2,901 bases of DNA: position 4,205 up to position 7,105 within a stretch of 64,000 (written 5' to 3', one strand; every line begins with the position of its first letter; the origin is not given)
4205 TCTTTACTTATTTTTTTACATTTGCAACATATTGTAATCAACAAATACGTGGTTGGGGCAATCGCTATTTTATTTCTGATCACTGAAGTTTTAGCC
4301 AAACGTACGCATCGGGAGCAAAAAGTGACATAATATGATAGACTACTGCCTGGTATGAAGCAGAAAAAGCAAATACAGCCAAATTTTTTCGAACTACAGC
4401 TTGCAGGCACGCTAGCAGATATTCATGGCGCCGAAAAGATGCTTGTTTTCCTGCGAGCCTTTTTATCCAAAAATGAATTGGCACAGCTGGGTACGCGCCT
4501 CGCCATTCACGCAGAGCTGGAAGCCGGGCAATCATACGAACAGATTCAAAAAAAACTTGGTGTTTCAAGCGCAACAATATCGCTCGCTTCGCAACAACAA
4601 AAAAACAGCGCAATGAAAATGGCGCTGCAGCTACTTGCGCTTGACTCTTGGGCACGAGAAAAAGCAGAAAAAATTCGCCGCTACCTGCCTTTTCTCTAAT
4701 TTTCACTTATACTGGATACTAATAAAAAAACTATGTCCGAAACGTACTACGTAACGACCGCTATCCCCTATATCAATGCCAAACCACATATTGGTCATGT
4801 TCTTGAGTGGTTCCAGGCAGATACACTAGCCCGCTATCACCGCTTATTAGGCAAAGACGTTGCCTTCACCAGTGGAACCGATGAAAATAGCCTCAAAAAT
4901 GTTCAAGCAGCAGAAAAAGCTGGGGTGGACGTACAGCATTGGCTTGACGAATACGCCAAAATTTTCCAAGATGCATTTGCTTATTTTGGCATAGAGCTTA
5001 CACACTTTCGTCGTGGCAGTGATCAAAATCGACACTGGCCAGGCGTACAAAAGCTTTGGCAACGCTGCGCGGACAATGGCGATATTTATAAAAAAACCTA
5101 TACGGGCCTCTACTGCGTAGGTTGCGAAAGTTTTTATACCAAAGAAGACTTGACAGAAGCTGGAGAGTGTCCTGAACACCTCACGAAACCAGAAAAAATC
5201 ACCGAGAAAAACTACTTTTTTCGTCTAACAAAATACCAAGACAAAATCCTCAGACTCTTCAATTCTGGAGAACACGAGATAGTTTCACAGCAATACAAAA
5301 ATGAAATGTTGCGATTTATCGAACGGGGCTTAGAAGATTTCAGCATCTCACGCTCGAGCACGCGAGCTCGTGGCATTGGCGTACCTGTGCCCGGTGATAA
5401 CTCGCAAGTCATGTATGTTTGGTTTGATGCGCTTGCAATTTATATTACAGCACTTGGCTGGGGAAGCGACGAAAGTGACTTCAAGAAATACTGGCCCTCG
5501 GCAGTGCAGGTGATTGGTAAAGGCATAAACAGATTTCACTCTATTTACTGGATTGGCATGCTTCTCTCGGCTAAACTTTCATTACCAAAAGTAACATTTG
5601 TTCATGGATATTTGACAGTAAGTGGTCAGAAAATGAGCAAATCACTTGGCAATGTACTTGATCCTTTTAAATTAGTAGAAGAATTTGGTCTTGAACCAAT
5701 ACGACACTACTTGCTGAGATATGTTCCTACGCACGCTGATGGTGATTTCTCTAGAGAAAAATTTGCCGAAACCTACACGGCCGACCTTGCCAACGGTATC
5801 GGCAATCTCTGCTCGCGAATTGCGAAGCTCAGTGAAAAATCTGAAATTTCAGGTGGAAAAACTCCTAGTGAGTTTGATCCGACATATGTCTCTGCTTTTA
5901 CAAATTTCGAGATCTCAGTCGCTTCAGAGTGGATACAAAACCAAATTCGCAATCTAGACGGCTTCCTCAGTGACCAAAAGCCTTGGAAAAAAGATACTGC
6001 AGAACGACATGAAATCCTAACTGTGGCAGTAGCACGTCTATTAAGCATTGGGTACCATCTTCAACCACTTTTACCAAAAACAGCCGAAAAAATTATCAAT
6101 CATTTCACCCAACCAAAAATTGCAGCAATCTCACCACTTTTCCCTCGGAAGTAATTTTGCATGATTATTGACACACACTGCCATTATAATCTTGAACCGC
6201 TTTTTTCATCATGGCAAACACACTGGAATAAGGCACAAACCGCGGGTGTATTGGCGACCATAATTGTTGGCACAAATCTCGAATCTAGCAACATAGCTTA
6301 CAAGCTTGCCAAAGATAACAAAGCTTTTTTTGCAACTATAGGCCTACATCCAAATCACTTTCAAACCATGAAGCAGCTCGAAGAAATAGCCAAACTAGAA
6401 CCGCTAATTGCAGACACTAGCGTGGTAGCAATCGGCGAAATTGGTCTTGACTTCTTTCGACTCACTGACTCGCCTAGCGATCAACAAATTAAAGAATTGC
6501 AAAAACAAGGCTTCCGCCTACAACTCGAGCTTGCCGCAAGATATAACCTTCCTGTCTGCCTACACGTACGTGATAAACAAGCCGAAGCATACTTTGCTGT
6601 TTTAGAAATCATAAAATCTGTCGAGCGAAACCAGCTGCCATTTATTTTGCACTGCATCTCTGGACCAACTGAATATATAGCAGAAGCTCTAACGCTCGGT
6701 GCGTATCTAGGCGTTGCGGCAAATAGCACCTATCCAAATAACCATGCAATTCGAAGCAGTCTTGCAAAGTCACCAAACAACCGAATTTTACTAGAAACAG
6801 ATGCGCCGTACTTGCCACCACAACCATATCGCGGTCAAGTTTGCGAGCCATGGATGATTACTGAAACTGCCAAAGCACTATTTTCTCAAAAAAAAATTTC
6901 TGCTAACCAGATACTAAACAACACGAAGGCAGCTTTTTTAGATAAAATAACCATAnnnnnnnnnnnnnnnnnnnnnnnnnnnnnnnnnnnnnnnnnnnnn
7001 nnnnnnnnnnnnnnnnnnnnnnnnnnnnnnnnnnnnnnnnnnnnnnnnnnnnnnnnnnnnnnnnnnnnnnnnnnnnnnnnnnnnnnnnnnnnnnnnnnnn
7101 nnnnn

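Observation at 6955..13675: Six-gene lipid-linked glycan assembly cluster with a DPPR-synthase-like enzyme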

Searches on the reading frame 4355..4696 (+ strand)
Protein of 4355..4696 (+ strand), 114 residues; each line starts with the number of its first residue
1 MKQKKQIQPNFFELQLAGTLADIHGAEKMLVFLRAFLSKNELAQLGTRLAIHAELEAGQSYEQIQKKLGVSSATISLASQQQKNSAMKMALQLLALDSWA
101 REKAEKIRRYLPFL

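Call 82: search_protein_families(library=ncbifam, proteins=[window:4355-4696:+], max_evalue=0.001)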
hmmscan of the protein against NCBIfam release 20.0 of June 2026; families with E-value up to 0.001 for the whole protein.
window:4355-4696:+ (114 aa): 2 families
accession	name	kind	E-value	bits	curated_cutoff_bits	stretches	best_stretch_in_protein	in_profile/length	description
TIGR01321.1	TrpR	equivalog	1.7e-06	28.4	67.25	1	20-83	16-80/94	trp operon repressor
TIGR02531.1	yecD_yerC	hypoth_equivalog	2.8e-05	24.5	42.2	1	20-78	12-70/88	YerC/YecD family TrpR-related protein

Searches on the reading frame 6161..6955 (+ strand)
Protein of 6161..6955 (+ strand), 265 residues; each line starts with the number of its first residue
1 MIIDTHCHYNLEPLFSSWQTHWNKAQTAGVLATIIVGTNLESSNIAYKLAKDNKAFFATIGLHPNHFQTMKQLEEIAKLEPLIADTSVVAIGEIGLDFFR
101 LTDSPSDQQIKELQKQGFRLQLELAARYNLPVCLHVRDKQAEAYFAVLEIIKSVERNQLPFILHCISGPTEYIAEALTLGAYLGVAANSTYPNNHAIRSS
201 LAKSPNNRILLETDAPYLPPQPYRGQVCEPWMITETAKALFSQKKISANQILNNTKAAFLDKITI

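Call 82: search_protein_families(library=ncbifam, proteins=[window:6161-6955:+], max_evalue=0.001)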
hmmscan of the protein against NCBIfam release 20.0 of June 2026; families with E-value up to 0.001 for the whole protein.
window:6161-6955:+ (265 aa): 5 families
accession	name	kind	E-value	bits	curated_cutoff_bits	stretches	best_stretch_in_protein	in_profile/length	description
TIGR00010.1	TIGR00010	subfamily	2.6e-58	197.4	206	1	2-256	1-244/253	YchF/TatD family DNA exonuclease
NF007745.0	PRK10425.1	equivalog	9.5e-34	116.8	395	1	23-222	22-211/260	3'-5' ssDNA/RNA exonuclease TatD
NF008522.0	PRK11449.1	equivalog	1.9e-32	112.4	481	1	2-257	5-254/259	metal-dependent hydrolase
NF008075.0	PRK10812.1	equivalog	3.9e-31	108.2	438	1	2-260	3-251/265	metal-dependent hydrolase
NF041926.1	QatD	equivalog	4.4e-23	81.7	230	1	4-253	1-230/239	Qat anti-phage system TatD family nuclease QatD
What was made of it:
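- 6161..6958 (+): TatD-family metal-dependent hydrolase. This is context: it is translationally coupled to g1 and its membership of the pathway is unproven. TIGR00010 scores 197 bits against a cutoff of 206 (call 82).
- Tried and rejected: It scores as an ordinary YchF/TatD exonuclease-family protein (call 82) and metG-tatD linkage is generic, so it remains speculation.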
